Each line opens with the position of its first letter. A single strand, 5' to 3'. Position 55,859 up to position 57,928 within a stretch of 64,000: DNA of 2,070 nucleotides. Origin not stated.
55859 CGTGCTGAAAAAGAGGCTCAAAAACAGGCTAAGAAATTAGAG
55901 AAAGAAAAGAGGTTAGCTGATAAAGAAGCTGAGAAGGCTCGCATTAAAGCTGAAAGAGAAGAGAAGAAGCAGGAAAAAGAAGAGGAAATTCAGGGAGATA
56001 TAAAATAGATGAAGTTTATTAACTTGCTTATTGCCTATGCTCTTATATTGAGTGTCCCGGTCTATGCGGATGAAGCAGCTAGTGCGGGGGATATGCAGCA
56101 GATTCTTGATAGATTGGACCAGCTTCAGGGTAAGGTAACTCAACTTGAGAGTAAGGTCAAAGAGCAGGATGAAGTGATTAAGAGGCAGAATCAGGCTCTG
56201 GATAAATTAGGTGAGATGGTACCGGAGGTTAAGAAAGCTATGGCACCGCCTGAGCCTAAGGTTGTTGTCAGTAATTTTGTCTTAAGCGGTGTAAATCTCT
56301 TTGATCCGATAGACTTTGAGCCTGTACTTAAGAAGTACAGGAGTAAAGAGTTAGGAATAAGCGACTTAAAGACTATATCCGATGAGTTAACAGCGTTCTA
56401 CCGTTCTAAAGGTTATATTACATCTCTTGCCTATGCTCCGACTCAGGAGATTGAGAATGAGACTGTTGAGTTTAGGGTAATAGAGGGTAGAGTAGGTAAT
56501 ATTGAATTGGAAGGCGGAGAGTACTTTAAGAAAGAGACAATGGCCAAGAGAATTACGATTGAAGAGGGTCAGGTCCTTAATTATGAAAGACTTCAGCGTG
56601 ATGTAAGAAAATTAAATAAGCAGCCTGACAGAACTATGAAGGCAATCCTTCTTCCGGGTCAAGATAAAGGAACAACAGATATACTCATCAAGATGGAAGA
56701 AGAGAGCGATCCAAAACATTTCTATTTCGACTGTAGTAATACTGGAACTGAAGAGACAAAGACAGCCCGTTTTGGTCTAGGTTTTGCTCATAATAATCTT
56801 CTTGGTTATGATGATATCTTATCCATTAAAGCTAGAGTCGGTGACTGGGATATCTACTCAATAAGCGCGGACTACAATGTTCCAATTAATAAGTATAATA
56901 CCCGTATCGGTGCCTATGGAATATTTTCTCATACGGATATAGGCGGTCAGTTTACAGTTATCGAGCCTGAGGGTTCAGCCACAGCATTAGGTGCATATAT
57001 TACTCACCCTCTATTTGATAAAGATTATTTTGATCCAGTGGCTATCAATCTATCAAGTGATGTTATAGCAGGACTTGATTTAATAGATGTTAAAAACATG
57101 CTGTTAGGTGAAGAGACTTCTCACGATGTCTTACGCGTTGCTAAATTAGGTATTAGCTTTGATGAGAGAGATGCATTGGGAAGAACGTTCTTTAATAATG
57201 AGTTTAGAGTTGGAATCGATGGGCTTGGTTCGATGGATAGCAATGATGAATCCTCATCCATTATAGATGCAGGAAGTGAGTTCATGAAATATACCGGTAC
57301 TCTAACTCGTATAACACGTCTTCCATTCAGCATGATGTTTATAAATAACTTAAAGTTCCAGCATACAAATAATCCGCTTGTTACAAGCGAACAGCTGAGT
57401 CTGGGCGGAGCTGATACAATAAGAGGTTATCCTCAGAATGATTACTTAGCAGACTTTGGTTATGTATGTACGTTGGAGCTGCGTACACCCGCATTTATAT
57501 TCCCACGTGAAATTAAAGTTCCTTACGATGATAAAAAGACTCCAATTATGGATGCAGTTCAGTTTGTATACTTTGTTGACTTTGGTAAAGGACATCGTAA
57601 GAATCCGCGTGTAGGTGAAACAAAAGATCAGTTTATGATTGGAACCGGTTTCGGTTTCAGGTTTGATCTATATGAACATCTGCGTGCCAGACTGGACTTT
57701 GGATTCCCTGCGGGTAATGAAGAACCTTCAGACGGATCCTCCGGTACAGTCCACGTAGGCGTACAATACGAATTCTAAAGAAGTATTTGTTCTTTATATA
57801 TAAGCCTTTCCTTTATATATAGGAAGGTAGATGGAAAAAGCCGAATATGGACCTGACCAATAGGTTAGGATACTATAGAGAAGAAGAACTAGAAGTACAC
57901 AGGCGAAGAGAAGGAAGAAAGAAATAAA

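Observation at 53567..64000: Unusual three-gene two-partner-secretion locus ending in a giant TpsA that runs off the window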

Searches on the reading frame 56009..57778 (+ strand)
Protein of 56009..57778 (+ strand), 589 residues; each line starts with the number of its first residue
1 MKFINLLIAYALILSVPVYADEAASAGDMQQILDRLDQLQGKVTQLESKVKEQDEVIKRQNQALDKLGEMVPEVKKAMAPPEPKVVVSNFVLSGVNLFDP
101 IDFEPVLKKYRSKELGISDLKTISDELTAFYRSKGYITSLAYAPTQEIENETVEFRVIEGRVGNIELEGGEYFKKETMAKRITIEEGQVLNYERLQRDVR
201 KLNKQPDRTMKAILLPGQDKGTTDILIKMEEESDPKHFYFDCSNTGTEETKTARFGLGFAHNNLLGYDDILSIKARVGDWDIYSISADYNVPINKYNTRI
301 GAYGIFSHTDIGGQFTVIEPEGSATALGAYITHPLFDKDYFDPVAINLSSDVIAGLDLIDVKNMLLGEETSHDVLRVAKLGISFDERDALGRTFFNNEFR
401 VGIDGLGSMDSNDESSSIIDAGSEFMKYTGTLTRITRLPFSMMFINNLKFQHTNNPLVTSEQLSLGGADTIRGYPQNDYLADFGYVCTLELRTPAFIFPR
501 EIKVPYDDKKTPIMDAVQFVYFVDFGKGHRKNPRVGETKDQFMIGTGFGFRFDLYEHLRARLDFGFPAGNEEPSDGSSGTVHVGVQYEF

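Call 6: search_protein_families(library=pfam, proteins=[window:56009-57778:+], max_evalue=0.01)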
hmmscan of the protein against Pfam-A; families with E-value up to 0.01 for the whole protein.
window:56009-57778:+ (589 aa): 5 families
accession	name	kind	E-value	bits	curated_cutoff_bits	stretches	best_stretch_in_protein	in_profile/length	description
PF03865.19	ShlB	-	5.6e-24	85.6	22.7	1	221-551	1-310/311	Haemolysin secretion/activation protein ShlB/FhaC/HecB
PF08479.16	POTRA_2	-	5.1e-20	71.5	24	1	87-160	3-76/76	POTRA domain, ShlB-type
PF07244.20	POTRA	-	1.5e-07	32.4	21.3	1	161-204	2-45/79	Surface antigen variable number repeat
PF04102.17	SlyX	-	0.00043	21.3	30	1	34-78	3-47/67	SlyX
PF01103.29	Omp85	-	0.0083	16.1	24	0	431-585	167-321/325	Omp85 superfamily domain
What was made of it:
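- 56009..57778 (+): tpsB: Omp85-family transporter (589 aa). Pfam ShlB scores 85.6 bits, POTRA_2 71.5 and POTRA 32.4 (call 6).
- On Two-partner secretion (type Vb): TpsB: PF08479 scores 71.5 against 24 (call 6).
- Checked: TpsB scores ShlB 85.6 bits and POTRA_2 71.5 bits (call 6).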

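Call 7: search_protein_families(library=ncbifam, proteins=[window:56009-57778:+], max_evalue=0.01)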
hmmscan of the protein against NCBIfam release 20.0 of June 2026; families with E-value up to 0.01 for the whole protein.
window:56009-57778:+ (589 aa): 6 families
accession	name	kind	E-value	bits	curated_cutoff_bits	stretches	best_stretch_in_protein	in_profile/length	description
TIGR03303.1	OM_YaeT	equivalog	6.2e-06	24.9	297.15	1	116-478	272-631/741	outer membrane protein assembly factor BamA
NF058613.1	OMPAssmBamADein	equivalog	8.8e-06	23.9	1050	1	122-209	222-304/857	outer membrane protein assembly factor BamA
NF052279.1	lipo_TamL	exception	2e-05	23.2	400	0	136-278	237-379/747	translocation and assembly module lipoprotein TamL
NF047779.1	Omp85_fam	subfamily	2.9e-05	23.7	200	1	437-569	291-411/423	Omp85 family outer membrane protein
NF047516.1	LA_3659_fam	equivalog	0.0073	15.9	36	0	30-77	64-111/221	LA_3659 family protein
NF047514.1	SpiroCoCo_N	equivalog_domain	0.0073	15.9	75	0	30-77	64-111/221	SpiroCoCo family coiled-coil protein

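Call 12: find_homologous_proteins(query=window:56009-57775:+)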
Query window:56009-57775:+ (589 aa): 89 proteins with E <= 0.001 among 8000 candidates.
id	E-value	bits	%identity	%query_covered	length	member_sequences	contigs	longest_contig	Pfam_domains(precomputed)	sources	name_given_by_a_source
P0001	0.0e+0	1333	100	100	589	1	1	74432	PF08479.17,PF07244.21,PF03865.20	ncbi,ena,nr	ncbi:MAG: ShlB/FhaC/HecB family hemolysin secretion/activation protein [Candidatus Kaelpia imicola]|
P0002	0.0e+0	1212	88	97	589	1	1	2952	PF08479.17,PF07244.21,PF03865.20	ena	-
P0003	0.0e+0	1147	92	91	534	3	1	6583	PF08479.17,PF07244.21,PF03865.20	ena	-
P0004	8.0e-294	994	71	100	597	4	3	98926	PF08479.17,PF07244.21,PF03865.20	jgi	-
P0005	7.9e-281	951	67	100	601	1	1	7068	PF08479.17,PF07244.21,PF03865.20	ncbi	-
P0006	1.9e-256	870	66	95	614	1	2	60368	PF08479.17,PF07244.21,PF03865.20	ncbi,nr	ncbi:MAG: hypothetical protein NC834_01020 [Candidatus Omnitrophica bacterium]|nr:hypothetical prote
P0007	1.8e-253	861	64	99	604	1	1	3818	PF08479.17,PF07244.21,PF03865.20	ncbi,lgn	-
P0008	7.8e-248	842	63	95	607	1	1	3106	PF08479.17,PF07244.21,PF03865.20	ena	-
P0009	2.4e-244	830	61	99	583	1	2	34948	PF08479.17,PF07244.21,PF03865.20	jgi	jgi:hemolysin activation/secretion protein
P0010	7.4e-243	825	60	99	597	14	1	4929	PF08479.17,PF07244.21,PF03865.20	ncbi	-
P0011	1.0e-231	789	59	96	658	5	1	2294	PF08479.17,PF07244.21,PF03865.20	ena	-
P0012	1.1e-231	789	59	95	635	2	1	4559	PF08479.17,PF07244.21,PF03865.20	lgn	-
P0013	1.2e-224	765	54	100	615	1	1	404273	PF08479.17,PF07244.21,PF03865.20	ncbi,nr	ncbi:MAG: ShlB/FhaC/HecB family hemolysin secretion/activation protein [Candidatus Gorgyraea atricol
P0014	9.7e-224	762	58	98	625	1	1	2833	PF08479.17,PF07244.21,PF03865.20,PF01103.30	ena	-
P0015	2.7e-220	751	56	99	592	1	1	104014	PF08479.17,PF07244.21,PF03865.20,PF01103.30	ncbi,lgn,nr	ncbi:MAG: BamA/TamA family outer membrane protein [Candidatus Omnitrophica bacterium]|nr:BamA/TamA f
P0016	1.9e-219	748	55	100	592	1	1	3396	PF08479.17,PF07244.21,PF03865.20,PF01103.30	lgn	-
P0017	2.5e-219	748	54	100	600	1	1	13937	PF08479.17,PF07244.21,PF03865.20,PF01103.30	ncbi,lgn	-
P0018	6.9e-218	743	53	99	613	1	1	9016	PF08479.17,PF07244.21,PF03865.20,PF01103.30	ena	-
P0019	5.3e-217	740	55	96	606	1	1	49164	PF08479.17,PF07244.21,PF03865.20,PF01103.30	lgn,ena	-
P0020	1.0e-216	739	58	95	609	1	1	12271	PF08479.17,PF07244.21,PF03865.20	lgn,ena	-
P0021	1.6e-215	735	56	95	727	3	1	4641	PF08479.17,PF03865.20,PF08239.18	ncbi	-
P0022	3.6e-214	731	55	96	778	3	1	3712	PF08479.17,PF03865.20,PF08239.18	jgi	-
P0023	1.6e-211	722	56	95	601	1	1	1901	PF08479.17,PF03865.20,PF01103.30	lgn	-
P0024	1.5e-210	719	54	100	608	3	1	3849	PF08479.17,PF03865.20,PF01103.30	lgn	-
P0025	1.3e-209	716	55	95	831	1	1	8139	PF08479.17,PF06347.20,PF03865.20,PF18348.8,PF08239.18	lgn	-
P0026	1.4e-209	716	52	100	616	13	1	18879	PF08479.17,PF07244.21,PF03865.20,PF01103.30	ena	-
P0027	2.7e-209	715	53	99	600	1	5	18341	PF08479.17,PF07244.21,PF03865.20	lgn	-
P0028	5.8e-209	714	53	99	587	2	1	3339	PF08479.17,PF07244.21,PF03865.20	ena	-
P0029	4.5e-208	711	55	95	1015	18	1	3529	PF08479.17,PF06347.20,PF03865.20,PF18348.8,PF08239.18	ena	-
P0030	2.3e-206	705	53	100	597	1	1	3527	PF08479.17,PF03865.20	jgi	-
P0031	1.4e-204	699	57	87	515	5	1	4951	PF08479.17,PF07244.21,PF03865.20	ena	-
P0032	2.5e-203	695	52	100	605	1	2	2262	PF08479.17,PF03865.20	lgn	-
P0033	5.0e-202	691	54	96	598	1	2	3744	PF08479.17,PF07244.21,PF03865.20,PF01103.30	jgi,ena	-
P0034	4.7e-201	687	53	100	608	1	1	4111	PF08479.17,PF03865.20,PF01103.30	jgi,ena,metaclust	metaclust:\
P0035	3.6e-198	678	51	100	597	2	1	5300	PF08479.17,PF07244.21,PF03865.20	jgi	-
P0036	5.0e-198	677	56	87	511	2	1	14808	PF08479.17,PF03865.20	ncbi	-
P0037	9.7e-198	677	53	95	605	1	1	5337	PF08479.17,PF07244.21,PF03865.20,PF01103.30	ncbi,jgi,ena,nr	ncbi:MAG: BamA/TamA family outer membrane protein [Candidatus Omnitrophica bacterium]|nr:BamA/TamA f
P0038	2.9e-197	675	50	100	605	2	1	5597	PF08479.17,PF07244.21,PF03865.20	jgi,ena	-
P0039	7.1e-197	674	54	93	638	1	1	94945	PF08479.17,PF07244.21,PF03865.20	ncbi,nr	ncbi:MAG: hypothetical protein NTZ63_00990 [Candidatus Omnitrophica bacterium]|nr:hypothetical prote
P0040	2.1e-196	672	52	99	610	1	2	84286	PF08479.17,PF03865.20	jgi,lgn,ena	-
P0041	2.6e-195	669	50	99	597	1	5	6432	PF08479.17,PF07244.21,PF03865.20,PF01103.30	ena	-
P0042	2.9e-192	658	49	97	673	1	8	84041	PF08479.17,PF07244.21,PF03865.20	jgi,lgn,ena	jgi:hemolysin activation/secretion protein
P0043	3.3e-192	658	49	97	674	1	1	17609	PF08479.17,PF07244.21,PF03865.20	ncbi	-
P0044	6.4e-192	657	50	97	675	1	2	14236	PF08479.17,PF07244.21,PF03865.20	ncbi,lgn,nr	ncbi:MAG: hypothetical protein KJ710_03505 [Candidatus Omnitrophica bacterium]|nr:hypothetical prote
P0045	1.2e-191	656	51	95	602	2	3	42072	PF08479.17,PF03865.20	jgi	jgi:hemolysin activation/secretion protein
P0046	4.4e-191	655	52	94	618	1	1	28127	PF08479.17,PF03865.20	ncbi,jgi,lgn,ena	ncbi:MAG: ShlB/FhaC/HecB family hemolysin secretion/activation protein [Candidatus Omnitrophota bact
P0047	1.1e-189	650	51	97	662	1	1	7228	PF08479.17,PF07244.21,PF03865.20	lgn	-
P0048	1.3e-189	650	50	100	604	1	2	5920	PF08479.17,PF07244.21,PF03865.20,PF01103.30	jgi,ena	jgi:hemolysin activation/secretion protein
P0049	3.5e-189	648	50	98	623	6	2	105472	PF08479.17,PF03865.20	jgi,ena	-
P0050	3.9e-188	645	47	98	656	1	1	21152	PF08479.17,PF07244.21,PF03865.20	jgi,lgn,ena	-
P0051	5.3e-188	644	49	100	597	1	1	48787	PF08479.17,PF03865.20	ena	-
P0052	1.8e-185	636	49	100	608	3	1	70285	PF08479.17,PF07244.21,PF03865.20,PF01103.30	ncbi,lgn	ncbi:MAG: ShlB/FhaC/HecB family hemolysin secretion/activation protein [Candidatus Omnitrophota bact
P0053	1.0e-184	634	49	97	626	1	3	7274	PF08479.17,PF07244.21,PF03865.20,PF01103.30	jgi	jgi:hemolysin activation/secretion protein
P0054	1.5e-182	626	49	99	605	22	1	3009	PF08479.17,PF07244.21,PF03865.20,PF01103.30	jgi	-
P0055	4.8e-182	625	48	97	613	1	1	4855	PF08479.17,PF03865.20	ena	-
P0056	2.1e-180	619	49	95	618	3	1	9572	PF08479.17,PF07244.21,PF03865.20,PF01103.30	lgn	-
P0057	2.4e-180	619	47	100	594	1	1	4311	PF08479.17,PF07244.21,PF03865.20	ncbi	-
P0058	6.9e-178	611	48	94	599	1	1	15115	PF08479.17,PF07244.21,PF03865.20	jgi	jgi:hemolysin activation/secretion protein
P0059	1.1e-176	607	46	100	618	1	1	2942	PF08479.17,PF03865.20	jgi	jgi:hemolysin activation/secretion protein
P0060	4.4e-175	602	49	94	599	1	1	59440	PF08479.17,PF07244.21,PF03865.20,PF01103.30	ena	-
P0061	3.6e-173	595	48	94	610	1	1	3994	PF08479.17,PF03865.20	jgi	-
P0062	2.7e-168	579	46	96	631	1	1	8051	PF08479.17,PF03865.20,PF01103.30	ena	-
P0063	1.8e-144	501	56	67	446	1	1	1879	PF08479.17,PF03865.20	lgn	-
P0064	1.3e-134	468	50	69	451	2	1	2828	PF08479.17,PF07244.21,PF03865.20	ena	-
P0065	2.1e-117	411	42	85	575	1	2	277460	PF08479.17,PF03865.20,PF01103.30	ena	-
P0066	2.0e-93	332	34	94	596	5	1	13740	PF08479.17,PF07244.21,PF03865.20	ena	-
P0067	1.4e-92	329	33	100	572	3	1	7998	PF08479.17,PF07244.21,PF03865.20,PF01103.30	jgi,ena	-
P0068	1.1e-89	320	35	86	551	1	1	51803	PF08479.17,PF07244.21,PF03865.20,PF01103.30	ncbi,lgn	-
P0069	2.2e-88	316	33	93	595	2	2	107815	PF08479.17,PF07244.21,PF03865.20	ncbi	-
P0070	2.3e-87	312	32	99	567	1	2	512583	PF08479.17,PF07244.21,PF03865.20,PF01103.30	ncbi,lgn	-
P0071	4.5e-87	311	34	86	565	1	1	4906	PF08479.17,PF07244.21,PF03865.20,PF01103.30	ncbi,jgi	jgi:hemolysin activation/secretion protein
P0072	1.3e-86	310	33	94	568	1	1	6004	PF08479.17,PF07244.21,PF03865.20,PF01103.30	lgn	-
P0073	2.6e-83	299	33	91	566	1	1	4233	PF08479.17,PF07244.21,PF03865.20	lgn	-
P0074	3.5e-81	292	31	97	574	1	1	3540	PF08479.17,PF07244.21,PF03865.20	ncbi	-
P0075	1.4e-75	273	32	90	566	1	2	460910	PF08479.17,PF07244.21,PF03865.20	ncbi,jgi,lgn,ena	-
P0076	8.4e-56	208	28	89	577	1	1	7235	PF08479.17,PF03865.20,PF01103.30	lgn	-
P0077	4.2e-54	202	29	84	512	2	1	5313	PF08479.17,PF07244.21,PF03865.20,PF01103.30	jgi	jgi:hemolysin activation/secretion protein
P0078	9.6e-35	138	27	68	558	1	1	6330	PF08479.17,PF03865.20,PF01103.30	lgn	-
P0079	7.6e-31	126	25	80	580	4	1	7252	PF08479.17,PF03865.20,PF01103.30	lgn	-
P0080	2.2e-29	121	25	80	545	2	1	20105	PF08479.17,PF03865.20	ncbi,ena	-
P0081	6.0e-29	119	26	80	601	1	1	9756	PF08479.17,PF03865.20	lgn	-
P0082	5.3e-28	116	27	95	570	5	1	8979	PF08479.17,PF07244.21,PF03865.20,PF01103.30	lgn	-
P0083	2.6e-27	114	23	82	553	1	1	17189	PF08479.17,PF03865.20,PF01103.30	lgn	-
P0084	2.2e-25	107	24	83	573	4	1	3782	PF08479.17,PF03865.20,PF01103.30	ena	-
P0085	1.5e-23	101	25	84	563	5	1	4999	PF08479.17,PF07244.21,PF03865.20,PF01103.30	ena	-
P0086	2.6e-20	91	24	56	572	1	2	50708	PF08479.17,PF03865.20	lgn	-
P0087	6.9e-17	79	22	90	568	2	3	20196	PF08479.17,PF03865.20,PF01103.30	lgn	-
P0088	5.4e-12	63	23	78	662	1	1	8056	PF08479.17,PF03865.20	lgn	-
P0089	1.6e-10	58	21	84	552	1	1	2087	PF08479.17,PF03865.20,PF01103.30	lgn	-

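Call 13: find_related_loci(query=window:56009-57775:+, collection=genome_contigs, flank=10000)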
Query window:56009-57775:+ (589 aa) in genome_contigs; peptide patterns used: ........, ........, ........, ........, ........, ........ (x = any residue, [..] = any of these).
57 stretches matched a pattern, but none encodes a relative of the query by tblastn (E <= 1e-3).
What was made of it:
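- Tried and rejected: A single-protein scan of genome_contigs with TpsB found no relative (call 13).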

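Call 14: find_encoding_contigs(protein=P0001, flank=10000, max_places=3)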
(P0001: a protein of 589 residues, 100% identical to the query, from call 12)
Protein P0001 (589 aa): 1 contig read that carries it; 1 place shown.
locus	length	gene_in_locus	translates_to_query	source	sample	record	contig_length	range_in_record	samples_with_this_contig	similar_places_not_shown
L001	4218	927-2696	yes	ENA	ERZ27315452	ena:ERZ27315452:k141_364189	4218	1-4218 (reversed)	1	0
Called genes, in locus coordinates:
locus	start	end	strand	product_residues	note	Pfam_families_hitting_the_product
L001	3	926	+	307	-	?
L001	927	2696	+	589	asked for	PF07244:POTRA (faint), PF08479:POTRA_2, PF03865:ShlB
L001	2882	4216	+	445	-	?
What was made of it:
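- Tried and rejected: The only indexed copy of the locus is a 4.2-kb ENA contig (call 14).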

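Call 15: find_encoding_contigs(protein=P0004, flank=10000, max_places=3)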
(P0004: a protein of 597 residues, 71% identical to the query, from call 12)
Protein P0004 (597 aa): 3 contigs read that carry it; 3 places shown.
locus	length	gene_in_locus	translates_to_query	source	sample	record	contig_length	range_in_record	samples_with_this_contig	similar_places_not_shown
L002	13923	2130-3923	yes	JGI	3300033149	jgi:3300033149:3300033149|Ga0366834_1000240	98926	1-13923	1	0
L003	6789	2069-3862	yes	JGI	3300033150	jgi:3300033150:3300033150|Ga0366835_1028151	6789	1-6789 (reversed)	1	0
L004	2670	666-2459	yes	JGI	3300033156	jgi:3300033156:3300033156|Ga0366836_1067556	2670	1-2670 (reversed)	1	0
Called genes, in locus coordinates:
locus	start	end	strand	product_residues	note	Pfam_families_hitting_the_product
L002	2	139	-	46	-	?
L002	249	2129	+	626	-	-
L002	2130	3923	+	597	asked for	PF08479:POTRA_2, PF07244:POTRA (weak), PF03865:ShlB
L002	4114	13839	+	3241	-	-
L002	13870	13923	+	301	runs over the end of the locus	-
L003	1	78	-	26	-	?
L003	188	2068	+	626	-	-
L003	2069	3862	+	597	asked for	PF08479:POTRA_2, PF07244:POTRA (weak), PF03865:ShlB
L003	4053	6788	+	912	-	?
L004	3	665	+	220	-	?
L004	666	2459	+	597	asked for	PF08479:POTRA_2, PF07244:POTRA (weak), PF03865:ShlB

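Call 16: find_encoding_contigs(protein=P0013, flank=10000, max_places=2)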
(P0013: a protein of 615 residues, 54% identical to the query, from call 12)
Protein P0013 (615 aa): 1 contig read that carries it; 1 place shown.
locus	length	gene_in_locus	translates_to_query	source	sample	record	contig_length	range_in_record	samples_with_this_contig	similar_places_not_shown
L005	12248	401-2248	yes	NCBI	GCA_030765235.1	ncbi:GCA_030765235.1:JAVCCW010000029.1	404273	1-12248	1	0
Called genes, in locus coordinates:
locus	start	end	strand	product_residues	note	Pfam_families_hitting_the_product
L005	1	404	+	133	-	?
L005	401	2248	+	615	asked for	PF07244:POTRA (faint), PF08479:POTRA_2, PF03865:ShlB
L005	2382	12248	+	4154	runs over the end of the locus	-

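Call 23: find_related_loci(query=A1, collection=genome_contigs, flank=10000)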
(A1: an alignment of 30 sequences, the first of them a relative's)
Query A1 (589 aa) in genome_contigs; peptide patterns used: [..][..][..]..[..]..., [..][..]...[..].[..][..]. (x = any residue, [..] = any of these).
175 stretches matched a pattern; 39 encode a relative of the query (tblastn E <= 1e-3); 39 distinct loci.
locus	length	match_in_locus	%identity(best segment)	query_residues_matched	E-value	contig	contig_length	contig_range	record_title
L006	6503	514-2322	71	2-589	0e+0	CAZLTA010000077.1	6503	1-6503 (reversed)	MAG TPA_asm: uncultured Planctomycetia bacterium isolate SRP178699_co1_390 genome assembly, contig: NODE_17270_length_65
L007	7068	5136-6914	67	2-589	0e+0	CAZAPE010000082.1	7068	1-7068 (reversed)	MAG TPA_asm: uncultured Planctomycetia bacterium isolate SRP256446_co1_212 genome assembly, contig: NODE_6749_length_706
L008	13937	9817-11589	54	3-589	0e+0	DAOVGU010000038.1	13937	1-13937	MAG TPA_asm: bacterium isolate CSMAG_1143 CSMAG_1143_k141_4886391_length_13937_cov_6.9904, whole genome shotgun sequence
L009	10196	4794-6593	55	3-589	0e+0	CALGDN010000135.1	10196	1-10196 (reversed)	MAG TPA_asm: uncultured bacterium isolate DRR093004_bin.110_CONCOCT_v1.1_MAG genome assembly, contig: ERZ1742238.3635, w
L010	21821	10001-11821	52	3-589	0e+0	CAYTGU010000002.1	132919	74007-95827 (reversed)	MAG TPA_asm: uncultured bacterium isolate binchicken_co9_176 genome assembly, contig: NODE_23_length_132919_cov_26.75934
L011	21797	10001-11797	53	3-589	0e+0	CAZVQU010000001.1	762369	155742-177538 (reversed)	MAG TPA_asm: uncultured Planctomycetia bacterium isolate SRP167671_co3_96 genome assembly, contig: NODE_2_length_762369_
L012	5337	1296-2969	53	29-589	0e+0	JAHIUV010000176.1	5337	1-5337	MAG: Candidatus Omnitrophota bacterium isolate MM_PC_MetaG.mb.37 MM_PC_MetaG.mb.37_k141_1553801, whole genome shotgun se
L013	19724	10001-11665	54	42-589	0e+0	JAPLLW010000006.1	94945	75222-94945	MAG: Candidatus Omnitrophota bacterium isolate LacPavin_0419_WC70L_MAG_40_11 LacPavin_0419_WC70L_scaffold_551154, whole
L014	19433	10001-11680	52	36-589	0e+0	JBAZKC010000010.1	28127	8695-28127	MAG: Candidatus Omnitrophota bacterium isolate SO_2017_LW4_134 scaffold_3587_c1_LW137-91_2017, whole genome shotgun sequ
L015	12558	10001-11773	48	6-589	0e+0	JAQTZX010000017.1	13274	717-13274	MAG: Candidatus Omnitrophota bacterium isolate STC_70 NODE_10556_length_13274_cov_2.726782_Sandtown_C, whole genome shot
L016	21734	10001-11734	49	9-577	0e+0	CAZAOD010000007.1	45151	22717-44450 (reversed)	MAG TPA_asm: uncultured Planctomycetales bacterium isolate binchicken_co173_225 genome assembly, contig: NODE_2776_lengt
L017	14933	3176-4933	48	6-589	0e+0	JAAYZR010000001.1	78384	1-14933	MAG: Candidatus Undivivens industriae isolate AS06rmzACSIP_339 552_AS06, whole genome shotgun sequence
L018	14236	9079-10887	50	19-589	0e+0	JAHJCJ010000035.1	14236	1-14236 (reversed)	MAG: Candidatus Omnitrophota bacterium isolate Modern_marine.mb.300 Modern_marine.mb.300_k141_630942, whole genome shotg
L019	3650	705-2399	48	36-589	0e+0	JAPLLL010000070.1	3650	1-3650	MAG: Candidatus Omnitrophota bacterium isolate LacPavin_0419_WC90_MAG_48_6 LacPavin_0419_WC90_scaffold_108659, whole gen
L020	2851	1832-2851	51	4-327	1e-117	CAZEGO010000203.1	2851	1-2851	MAG TPA_asm: uncultured Planctomycetia bacterium isolate SRP141376_co2_263 genome assembly, contig: NODE_52201_length_28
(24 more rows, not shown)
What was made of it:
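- Tried and rejected: An alignment-based scan worked (call 23).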

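Call 36: search_protein_families(library=pfam, proteins=[L002:12940-13836:+, L002:4114-7113:+], max_evalue=1)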
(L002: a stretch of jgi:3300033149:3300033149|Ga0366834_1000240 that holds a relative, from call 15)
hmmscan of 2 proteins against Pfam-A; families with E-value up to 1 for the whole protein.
L002:12940-13836:+ (299 aa): 0 families

L002:4114-7113:+ (1000 aa): 1 family
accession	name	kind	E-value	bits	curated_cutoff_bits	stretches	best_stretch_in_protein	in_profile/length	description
PF05860.19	TPS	-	3.4e-15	57.1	33.5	1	72-300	43-246/252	TPS secretion domain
